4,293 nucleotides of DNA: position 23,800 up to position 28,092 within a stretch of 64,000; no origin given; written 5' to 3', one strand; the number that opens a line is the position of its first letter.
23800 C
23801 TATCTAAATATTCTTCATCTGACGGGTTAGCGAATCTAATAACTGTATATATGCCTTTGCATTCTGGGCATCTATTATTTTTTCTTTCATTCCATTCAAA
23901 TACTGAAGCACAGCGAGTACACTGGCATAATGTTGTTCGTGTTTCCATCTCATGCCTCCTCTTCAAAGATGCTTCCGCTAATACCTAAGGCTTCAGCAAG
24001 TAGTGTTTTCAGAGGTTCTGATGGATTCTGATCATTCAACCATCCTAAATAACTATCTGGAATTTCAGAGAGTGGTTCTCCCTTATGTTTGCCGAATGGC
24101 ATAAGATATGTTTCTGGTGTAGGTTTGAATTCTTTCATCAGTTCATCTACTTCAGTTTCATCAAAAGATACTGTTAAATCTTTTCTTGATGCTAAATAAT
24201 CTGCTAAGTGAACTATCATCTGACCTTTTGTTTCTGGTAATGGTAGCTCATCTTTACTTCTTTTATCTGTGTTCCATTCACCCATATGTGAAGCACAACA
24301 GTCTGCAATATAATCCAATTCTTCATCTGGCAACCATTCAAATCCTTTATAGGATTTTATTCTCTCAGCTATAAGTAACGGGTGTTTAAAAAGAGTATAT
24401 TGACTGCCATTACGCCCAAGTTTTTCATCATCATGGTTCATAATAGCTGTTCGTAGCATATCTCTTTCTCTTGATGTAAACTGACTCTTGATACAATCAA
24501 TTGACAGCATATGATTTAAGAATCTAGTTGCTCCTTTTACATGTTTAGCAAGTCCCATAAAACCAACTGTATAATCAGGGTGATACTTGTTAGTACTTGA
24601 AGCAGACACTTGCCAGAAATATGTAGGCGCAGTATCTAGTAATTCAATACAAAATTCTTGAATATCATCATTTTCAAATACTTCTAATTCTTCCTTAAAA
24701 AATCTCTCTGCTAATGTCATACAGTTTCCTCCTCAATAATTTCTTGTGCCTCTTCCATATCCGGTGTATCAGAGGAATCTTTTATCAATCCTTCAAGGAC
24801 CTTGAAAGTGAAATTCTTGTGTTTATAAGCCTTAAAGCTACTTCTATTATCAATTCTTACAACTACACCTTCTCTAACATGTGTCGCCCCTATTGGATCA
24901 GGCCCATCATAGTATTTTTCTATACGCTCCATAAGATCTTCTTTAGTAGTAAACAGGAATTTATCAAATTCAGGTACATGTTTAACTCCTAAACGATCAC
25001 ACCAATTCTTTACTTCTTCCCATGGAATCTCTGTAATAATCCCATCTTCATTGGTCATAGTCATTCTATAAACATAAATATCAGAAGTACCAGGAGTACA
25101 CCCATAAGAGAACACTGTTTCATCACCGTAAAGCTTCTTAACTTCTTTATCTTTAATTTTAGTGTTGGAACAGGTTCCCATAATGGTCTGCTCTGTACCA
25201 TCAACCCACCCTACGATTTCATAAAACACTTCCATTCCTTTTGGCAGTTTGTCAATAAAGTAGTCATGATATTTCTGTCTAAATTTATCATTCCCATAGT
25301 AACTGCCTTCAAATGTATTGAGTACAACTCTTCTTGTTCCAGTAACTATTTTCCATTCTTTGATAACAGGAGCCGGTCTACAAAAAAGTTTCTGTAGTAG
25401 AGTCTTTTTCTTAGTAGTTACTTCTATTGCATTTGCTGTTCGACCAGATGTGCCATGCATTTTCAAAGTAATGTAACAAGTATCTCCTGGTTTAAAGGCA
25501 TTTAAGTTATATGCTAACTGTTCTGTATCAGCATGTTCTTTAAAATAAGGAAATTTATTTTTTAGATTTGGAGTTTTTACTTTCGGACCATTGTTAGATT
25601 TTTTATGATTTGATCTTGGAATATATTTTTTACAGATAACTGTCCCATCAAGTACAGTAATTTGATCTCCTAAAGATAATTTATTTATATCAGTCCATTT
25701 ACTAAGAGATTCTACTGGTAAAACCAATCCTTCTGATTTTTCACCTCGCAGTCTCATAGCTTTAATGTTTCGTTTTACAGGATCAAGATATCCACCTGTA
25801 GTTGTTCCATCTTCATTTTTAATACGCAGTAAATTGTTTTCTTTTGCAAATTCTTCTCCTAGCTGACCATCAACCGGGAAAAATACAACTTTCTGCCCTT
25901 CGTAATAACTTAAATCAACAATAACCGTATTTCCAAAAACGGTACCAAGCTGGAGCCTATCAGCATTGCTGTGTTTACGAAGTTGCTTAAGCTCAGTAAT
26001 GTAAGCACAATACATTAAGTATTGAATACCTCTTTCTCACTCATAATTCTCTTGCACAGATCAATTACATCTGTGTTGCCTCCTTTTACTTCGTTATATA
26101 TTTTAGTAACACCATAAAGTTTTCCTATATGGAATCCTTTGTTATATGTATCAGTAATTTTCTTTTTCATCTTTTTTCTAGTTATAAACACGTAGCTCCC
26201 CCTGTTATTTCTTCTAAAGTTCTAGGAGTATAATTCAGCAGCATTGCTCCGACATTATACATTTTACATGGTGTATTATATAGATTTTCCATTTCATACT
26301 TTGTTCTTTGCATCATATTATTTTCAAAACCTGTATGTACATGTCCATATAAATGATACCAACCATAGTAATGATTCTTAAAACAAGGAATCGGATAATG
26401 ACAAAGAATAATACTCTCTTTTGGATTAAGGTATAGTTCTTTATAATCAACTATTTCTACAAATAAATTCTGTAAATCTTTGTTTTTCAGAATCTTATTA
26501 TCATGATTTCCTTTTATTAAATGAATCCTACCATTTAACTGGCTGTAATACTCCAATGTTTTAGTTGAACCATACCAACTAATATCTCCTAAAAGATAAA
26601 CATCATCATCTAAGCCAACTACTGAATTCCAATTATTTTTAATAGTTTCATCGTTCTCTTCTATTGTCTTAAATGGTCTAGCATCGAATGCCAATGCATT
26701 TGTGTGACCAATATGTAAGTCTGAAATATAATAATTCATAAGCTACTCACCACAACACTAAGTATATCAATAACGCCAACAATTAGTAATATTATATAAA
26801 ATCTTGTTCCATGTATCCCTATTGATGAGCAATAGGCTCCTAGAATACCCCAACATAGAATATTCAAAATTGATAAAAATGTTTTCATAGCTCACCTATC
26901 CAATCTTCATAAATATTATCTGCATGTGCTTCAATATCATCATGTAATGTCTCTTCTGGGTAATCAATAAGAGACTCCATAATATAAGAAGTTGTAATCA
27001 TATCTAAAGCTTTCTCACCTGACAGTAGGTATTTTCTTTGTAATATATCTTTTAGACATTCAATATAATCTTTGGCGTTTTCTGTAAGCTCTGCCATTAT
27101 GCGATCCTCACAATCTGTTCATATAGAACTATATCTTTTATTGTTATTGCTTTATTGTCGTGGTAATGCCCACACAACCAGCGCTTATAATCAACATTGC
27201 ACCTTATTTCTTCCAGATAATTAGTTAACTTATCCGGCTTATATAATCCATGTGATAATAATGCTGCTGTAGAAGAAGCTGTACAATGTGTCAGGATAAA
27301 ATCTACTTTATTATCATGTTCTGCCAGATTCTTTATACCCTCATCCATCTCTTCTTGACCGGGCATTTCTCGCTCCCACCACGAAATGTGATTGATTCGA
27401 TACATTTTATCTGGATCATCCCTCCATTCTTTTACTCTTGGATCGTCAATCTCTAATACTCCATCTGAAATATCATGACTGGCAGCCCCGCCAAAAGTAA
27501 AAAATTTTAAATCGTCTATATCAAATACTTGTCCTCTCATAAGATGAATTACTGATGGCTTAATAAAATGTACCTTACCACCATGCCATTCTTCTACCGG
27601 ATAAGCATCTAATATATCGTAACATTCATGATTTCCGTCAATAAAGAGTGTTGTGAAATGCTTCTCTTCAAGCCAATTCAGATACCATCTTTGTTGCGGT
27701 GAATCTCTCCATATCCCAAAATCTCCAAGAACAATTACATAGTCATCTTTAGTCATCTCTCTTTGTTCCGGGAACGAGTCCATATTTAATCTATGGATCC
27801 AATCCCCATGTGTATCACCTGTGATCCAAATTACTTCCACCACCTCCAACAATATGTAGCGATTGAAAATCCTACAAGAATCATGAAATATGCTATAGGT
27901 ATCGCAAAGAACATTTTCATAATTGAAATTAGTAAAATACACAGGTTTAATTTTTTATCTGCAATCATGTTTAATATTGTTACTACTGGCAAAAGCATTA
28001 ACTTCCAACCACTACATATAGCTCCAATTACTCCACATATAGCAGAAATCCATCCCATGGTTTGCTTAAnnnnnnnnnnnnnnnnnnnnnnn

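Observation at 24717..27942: Rnl5-like RNA ligase directly followed by two calcineurin-like phosphoesterases: RNA end-healing and sealing cassette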

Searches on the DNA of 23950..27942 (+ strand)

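Call 7: search_dna_similar(query=window:23950-27942:+, collection=phages, mode=near, max_rows=20)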
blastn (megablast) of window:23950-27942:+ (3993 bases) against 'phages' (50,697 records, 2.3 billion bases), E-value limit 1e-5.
No match.

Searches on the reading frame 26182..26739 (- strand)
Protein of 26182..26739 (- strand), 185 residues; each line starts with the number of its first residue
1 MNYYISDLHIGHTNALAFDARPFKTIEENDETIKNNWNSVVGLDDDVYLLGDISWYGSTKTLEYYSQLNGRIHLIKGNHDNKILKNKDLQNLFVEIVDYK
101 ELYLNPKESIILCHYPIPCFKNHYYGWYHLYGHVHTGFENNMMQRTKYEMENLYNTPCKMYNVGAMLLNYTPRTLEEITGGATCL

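Call 3: search_protein_families(library=pfam, proteins=[window:26182-26739:-], max_evalue=0.01)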
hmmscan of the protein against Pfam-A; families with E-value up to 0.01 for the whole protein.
window:26182-26739:- (185 aa): 1 family
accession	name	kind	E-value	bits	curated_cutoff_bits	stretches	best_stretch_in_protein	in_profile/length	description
PF00149.33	Metallophos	-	5.9e-07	30.5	21.5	1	5-136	6-119/191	Calcineurin-like phosphoesterase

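Call 4: search_protein_families(library=phrogs, proteins=[window:26182-26739:-], max_evalue=0.001)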
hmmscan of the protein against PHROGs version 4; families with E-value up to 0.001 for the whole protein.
window:26182-26739:- (185 aa): 2 families
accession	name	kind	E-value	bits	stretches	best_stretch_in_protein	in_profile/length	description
phrog_547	-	other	1.5e-43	149.6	1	2-179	31-196/245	phosphoesterase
phrog_30537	-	unknown function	3.1e-06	28.5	1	21-62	7-47/87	-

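Call 6: search_protein_families(library=ncbifam, proteins=[window:26182-26739:-], max_evalue=0.01)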
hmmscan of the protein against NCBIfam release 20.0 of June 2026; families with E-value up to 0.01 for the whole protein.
window:26182-26739:- (185 aa): 1 family
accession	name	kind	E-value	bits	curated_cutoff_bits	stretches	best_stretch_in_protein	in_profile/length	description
TIGR04123.1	P_estr_lig_assc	hypoth_equivalog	1.7e-05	24.3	150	1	5-147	26-162/207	ligase-associated DNA damage response endonuclease PdeM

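Call 16: search_solved_structures(query=window:26182-26739:-, max_evalue=1, show_alignments=2)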
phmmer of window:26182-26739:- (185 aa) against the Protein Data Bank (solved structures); distinct sequences matched with E-value up to 1: 2.
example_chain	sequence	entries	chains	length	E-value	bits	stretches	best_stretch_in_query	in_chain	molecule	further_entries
1xm7_A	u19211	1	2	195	3.7e-09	39.8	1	1-117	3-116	hypothetical protein aq_1665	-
9mto_A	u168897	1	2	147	0.29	14.1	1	118-168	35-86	[Ribosomal protein bS18]-alanine N-acetyltransferase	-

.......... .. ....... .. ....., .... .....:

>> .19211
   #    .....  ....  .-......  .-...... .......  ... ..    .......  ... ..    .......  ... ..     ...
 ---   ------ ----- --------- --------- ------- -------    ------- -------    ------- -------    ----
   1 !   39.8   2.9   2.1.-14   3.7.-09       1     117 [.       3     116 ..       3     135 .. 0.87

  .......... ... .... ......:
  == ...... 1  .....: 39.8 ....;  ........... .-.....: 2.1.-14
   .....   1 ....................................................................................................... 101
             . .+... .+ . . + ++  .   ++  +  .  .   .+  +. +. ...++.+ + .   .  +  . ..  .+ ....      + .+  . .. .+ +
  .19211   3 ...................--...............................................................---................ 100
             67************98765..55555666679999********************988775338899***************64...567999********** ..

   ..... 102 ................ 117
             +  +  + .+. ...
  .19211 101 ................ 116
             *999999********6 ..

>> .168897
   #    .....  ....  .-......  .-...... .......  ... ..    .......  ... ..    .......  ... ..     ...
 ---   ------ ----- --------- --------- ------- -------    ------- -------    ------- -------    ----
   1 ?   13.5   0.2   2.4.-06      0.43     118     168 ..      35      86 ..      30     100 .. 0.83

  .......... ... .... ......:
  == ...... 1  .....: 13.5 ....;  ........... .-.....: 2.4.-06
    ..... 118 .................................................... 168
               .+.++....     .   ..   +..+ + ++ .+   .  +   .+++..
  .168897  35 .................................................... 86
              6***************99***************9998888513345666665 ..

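Call 68: search_dna_similar(query=window:26182-26739:-, collection=phages, mode=protein, max_rows=30, rows=spread)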
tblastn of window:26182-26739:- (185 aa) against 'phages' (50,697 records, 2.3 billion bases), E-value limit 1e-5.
Records with a match: 727; places in all: 728; records where one place covers at least 80% of the query: 194.
Best place of each record, by identity: <60% 727.
By first word of the organism name: Vibrio 370; Pseudomonas 179; Bacillus 36; Stenotrophomonas 18; Aeromonas 16; Streptomyces 15; Klebsiella 14; Bacteriophage 12; Salmonella 12; Cronobacter 7; and 25 more.
By host as written in the record: - 321; Pseudomonas aeruginosa 50; Vibrio harveyi BAA-1116 36; Pseudomonas aeruginosa PAO1 27; Pseudomonas syringae pv. actinidiae 18; Stenotrophomonas maltophilia 13; Vibrio crassostreae 11; Pseudomonas aeruginosa PAK 10; and 127 more.
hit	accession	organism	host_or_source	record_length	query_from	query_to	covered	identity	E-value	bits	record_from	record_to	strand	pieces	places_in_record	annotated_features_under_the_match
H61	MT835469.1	Bacteriophage sp.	human fecal samples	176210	2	180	97%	43.7%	7e-31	123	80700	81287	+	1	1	record has no annotation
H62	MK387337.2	Vibrio phage Va1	Vibrio alginolyticus NBRC 15630 = ATCC ...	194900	6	153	80%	37.1%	1e-15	79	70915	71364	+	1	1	hypothetical protein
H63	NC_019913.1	Pseudomonas phage PaP1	Pseudomonas aeruginosa PA1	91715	3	135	72%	41.0%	4e-14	75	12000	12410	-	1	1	phosphoesterase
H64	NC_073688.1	Pseudomonas phage phiPsa315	Pseudomonas syringae pv. actinidiae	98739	3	135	72%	40.3%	3e-15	79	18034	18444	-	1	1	phosphohydrolase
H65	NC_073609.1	Pseudomonas phage vB_PaM_EPA1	Pseudomonas aeruginosa PAO1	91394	3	135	72%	40.3%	2e-14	76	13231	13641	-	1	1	hypothetical protein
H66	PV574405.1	Pseudomonas phage SW_PA2862_14_24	Pseudomonas aeruginosa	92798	3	135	72%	40.3%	2e-14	76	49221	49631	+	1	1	phosphoesterase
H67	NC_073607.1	Pseudomonas phage PaZq-1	Pseudomonas aeruginosa PAO1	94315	3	135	72%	40.3%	2e-14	76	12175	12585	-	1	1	putative phosphoesterase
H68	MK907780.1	Vibrio phage Pontus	Vibrio harveyi BAA-1116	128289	1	139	75%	38.0%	4e-10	64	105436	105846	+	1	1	hypothetical protein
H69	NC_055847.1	Vibrio phage River4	Vibrio harveyi BAA-1116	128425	1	139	75%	38.0%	6e-10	63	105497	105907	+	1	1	phosphoesterase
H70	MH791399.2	Pseudomonas phage PaGz-1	Pseudomonas aeruginosa PAO1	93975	3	135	72%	39.6%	2e-13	73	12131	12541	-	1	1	putative phosphoesterase domain containing protein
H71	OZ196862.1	Vibrio phage 70E37-3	Seawater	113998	3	167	89%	31.5%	6e-9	60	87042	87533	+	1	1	phosphoesterase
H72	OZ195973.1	Vibrio phage D381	Seawater and oysters mix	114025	3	167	89%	31.5%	6e-9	60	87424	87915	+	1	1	phosphoesterase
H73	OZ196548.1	Vibrio phage D146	Seawater and oysters mix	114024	3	167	89%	31.5%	6e-9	60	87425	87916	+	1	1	phosphoesterase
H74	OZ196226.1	Vibrio phage D49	Seawater and oysters mix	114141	3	167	89%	31.5%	6e-9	60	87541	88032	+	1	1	phosphoesterase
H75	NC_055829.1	Vibrio phage Bennett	Vibrio harveyi BAA-1116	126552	1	139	75%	37.3%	4e-9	61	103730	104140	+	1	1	phosphoesterase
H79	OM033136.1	Aeromonas phage phiA047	Aeromonas sp.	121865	3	139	74%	33.8%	6e-9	60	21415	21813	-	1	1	hypothetical protein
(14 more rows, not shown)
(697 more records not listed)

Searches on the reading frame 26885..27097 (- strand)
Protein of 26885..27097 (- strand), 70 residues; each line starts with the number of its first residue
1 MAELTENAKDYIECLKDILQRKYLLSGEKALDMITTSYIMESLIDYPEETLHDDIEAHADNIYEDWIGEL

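Call 3: search_protein_families(library=pfam, proteins=[window:26885-27097:-], max_evalue=0.01)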
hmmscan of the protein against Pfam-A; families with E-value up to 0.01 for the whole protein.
window:26885-27097:- (70 aa): 0 families

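Call 4: search_protein_families(library=phrogs, proteins=[window:26885-27097:-], max_evalue=0.001)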
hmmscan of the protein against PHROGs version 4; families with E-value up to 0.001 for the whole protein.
window:26885-27097:- (70 aa): 1 family
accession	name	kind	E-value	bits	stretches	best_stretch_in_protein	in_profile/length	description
phrog_13182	-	unknown function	3.2e-27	96.4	1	2-66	5-69/166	-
